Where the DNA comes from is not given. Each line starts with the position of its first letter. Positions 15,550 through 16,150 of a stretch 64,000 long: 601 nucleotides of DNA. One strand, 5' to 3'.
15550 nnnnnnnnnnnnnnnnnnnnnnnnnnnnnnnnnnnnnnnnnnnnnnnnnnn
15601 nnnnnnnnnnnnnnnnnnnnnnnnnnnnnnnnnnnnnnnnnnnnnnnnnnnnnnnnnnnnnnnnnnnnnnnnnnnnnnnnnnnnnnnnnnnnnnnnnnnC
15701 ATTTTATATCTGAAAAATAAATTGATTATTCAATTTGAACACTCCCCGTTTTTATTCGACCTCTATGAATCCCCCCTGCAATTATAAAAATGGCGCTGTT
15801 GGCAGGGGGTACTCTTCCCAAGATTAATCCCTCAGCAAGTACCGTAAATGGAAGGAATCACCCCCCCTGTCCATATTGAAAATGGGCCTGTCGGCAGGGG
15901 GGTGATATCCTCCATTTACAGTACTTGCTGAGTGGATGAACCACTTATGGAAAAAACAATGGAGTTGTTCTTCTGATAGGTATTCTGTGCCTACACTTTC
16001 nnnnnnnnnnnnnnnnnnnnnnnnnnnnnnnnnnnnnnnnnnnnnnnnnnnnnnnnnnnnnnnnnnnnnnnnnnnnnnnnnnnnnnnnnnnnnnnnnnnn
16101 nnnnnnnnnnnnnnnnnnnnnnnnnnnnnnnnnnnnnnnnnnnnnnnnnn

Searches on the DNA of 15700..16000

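Call 49: search_rna_families(source=window, start=15700, end=16000, threshold=evalue, max_evalue=10)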
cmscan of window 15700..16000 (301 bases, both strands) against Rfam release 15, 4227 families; matches with E-value up to 10: 4.
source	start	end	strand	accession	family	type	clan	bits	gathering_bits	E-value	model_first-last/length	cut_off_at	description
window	15840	15923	-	RF03880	mir-1684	Gene; miRNA;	-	26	60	0.0034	1-87/87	no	mir-1684 microRNA precursor family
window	15838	15925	+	RF03638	mir-1537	Gene; miRNA;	-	21.9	63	0.04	1-61/61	no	mir-1537 microRNA precursor family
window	15848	15915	-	RF00756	mir-299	Gene; miRNA;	-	15.3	67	2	1-63/63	no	mir-299 microRNA precursor family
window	15856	15922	+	RF01230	snoR77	Gene; snRNA; snoRNA; HACA-box;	-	15.2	47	5.5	1-131/131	no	Small nucleolar RNA snoR77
